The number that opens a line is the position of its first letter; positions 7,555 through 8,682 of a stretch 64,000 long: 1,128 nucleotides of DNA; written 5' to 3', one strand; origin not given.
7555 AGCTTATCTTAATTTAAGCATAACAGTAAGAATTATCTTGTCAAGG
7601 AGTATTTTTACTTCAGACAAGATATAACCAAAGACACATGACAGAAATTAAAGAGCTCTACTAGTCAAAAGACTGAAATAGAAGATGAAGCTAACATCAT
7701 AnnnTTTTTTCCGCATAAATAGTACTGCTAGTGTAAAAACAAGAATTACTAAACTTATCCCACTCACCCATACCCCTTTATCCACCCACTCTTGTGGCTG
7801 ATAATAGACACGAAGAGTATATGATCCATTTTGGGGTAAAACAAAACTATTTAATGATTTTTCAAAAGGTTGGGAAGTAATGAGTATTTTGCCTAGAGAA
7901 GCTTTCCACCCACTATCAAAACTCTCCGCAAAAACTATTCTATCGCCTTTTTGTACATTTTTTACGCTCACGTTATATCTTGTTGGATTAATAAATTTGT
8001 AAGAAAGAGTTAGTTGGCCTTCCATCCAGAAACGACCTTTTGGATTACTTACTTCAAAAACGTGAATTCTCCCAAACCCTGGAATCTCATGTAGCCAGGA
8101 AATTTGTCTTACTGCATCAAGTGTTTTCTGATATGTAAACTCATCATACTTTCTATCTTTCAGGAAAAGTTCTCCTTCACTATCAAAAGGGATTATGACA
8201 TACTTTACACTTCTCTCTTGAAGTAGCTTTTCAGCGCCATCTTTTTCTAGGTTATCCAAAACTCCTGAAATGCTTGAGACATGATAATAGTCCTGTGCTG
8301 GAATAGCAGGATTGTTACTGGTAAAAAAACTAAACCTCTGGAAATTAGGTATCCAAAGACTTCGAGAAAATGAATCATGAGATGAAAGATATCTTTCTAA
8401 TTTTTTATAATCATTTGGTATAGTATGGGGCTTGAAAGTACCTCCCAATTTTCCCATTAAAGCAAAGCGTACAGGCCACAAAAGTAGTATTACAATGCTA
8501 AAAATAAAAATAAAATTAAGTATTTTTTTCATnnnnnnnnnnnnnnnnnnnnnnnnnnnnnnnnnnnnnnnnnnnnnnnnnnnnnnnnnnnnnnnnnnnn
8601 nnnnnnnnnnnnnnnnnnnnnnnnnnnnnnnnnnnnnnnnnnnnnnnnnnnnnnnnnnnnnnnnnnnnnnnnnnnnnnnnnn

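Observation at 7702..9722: Naturally split YfhO-like GT-C: TM module and extracytoplasmic domain encoded as two ATGA-coupled ORFs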

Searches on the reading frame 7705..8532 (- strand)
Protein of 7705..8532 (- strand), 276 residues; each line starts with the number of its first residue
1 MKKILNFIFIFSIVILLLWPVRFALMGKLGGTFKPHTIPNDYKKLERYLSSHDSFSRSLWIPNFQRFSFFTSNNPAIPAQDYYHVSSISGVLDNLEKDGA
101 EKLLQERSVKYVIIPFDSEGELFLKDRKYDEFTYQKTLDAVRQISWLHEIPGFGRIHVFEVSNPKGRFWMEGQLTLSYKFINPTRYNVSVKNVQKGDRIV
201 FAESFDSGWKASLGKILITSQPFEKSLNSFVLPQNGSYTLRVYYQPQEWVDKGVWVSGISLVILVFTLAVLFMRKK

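Call 5: search_protein_families(library=pfam, proteins=[window:7705-8532:-], max_evalue=1)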
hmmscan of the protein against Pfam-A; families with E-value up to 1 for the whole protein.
window:7705-8532:- (276 aa): 0 families

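Call 11: find_homologous_proteins(query=window:7705-8532:-)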
Query window:7705-8532:- (276 aa): 20 proteins with E <= 0.001 among 956 candidates.
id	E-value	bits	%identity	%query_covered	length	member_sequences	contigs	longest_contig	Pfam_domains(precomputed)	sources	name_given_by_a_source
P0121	5.8e-183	624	100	100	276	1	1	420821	-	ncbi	-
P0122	1.8e-148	511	81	100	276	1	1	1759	-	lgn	-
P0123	2.1e-107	377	59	100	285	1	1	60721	-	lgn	-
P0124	2.0e-101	357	58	92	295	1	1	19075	-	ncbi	-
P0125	8.1e-95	335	54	98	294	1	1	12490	-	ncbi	ncbi:MAG TPA: hypothetical protein VF189_02525 [Patescibacteria group bacterium]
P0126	8.0e-87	309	48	95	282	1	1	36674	-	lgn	-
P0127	1.0e-86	309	49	100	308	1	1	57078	-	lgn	-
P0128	4.6e-84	300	49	99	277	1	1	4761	-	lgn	-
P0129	3.1e-75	271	45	100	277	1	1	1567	-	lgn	-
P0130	9.9e-73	263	64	63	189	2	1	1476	-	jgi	jgi:hypothetical protein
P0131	3.5e-70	254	43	93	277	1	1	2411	-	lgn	-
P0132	2.5e-69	252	48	91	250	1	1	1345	-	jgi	jgi:hypothetical protein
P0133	2.7e-67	245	45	77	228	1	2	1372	-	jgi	-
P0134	1.1e-66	243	46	88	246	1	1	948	-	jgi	jgi:hypothetical protein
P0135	4.3e-59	218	42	86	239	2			-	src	-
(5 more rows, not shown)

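Call 15: find_encoding_contigs(protein=P0122, flank=3000, max_places=2)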
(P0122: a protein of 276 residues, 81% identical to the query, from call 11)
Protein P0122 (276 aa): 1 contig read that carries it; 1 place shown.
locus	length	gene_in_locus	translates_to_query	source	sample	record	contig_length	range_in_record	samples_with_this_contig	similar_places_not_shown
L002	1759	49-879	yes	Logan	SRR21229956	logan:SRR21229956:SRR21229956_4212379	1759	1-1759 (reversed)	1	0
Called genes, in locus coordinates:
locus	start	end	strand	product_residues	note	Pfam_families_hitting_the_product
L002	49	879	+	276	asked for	-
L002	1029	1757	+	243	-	?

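Call 16: find_encoding_contigs(protein=P0123, flank=6000, max_places=2)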
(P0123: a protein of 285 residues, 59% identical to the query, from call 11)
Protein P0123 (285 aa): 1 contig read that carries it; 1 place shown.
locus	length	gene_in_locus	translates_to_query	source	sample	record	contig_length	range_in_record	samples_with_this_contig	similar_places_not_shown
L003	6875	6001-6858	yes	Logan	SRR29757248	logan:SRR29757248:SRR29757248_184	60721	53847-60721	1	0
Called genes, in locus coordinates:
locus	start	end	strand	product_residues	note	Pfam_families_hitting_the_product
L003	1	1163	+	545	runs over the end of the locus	-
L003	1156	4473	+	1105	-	-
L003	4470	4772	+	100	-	-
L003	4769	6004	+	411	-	-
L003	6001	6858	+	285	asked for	-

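Call 62: search_protein_representatives(protein=window:7705-8532:-)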
Query: 276 residues. Proteins with E-value up to 0.001 (for the whole library): 1515; up to 1e-10: 597; up to 1e-30: 289. The best 150 are listed.
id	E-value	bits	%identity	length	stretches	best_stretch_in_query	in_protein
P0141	2.0e-86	306.0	47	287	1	1-273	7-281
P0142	2.7e-81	289.2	50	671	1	4-272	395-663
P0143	6.3e-77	274.9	47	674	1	8-272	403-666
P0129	9.8e-76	271.0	46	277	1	1-270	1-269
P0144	2.7e-74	266.2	43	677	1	5-266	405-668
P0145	3.0e-73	262.8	42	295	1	3-276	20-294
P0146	5.9e-72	258.6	44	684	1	2-267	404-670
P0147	2.4e-70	253.3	44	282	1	1-266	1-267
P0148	5.3e-70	252.2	49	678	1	10-266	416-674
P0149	6.0e-70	252.0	45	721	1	7-264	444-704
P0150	4.5e-69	249.1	46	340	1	6-269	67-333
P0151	5.1e-69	248.9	45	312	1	2-272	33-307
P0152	5.5e-69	248.8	43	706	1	3-268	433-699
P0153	1.5e-68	247.4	45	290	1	9-273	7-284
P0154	5.6e-68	245.5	42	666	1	3-275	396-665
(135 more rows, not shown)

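Call 74: search_protein_families(library=ncbifam, proteins=[window:7705-8532:-], max_evalue=0.01)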
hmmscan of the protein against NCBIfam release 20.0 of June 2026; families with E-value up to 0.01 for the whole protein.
window:7705-8532:- (276 aa): 0 families

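Call 79: predict_structure(alignment_id=A4)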
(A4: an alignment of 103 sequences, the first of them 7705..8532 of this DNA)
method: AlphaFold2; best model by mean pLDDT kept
length: 276 residues; sequences in the alignment: 103
mean_pLDDT: 96.4   pTM: 0.87
mean pLDDT of the five models: 96.4, 96.2, 96.2, 96.2, 96.0
residues with pLDDT >= 90: 260; 70-90: 15; 50-70: 1; < 50: 0
segments of 3 or more residues with pLDDT < 50: none
pLDDT, mean of each block of 10 residues (from residue 1): 91 96 90 90 97 97 95 96 97 98 98 97 96 98 98 98 98 94 98 98 98 98 97 98 98 98 99 94
secondary structure, 60 per line:
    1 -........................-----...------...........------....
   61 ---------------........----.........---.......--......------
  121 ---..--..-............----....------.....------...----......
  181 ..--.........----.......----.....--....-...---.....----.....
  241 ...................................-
elements in order: H2-25 H40-50 E57-60 E76-78 H79-83 H88-96 H100-106 E109-114 H131-142 E147-150 E157-161 E168-170 E175-182 E185-193 E198-204 E209-213 E216-219 E221-223 E227-231 E236-244 H245-275
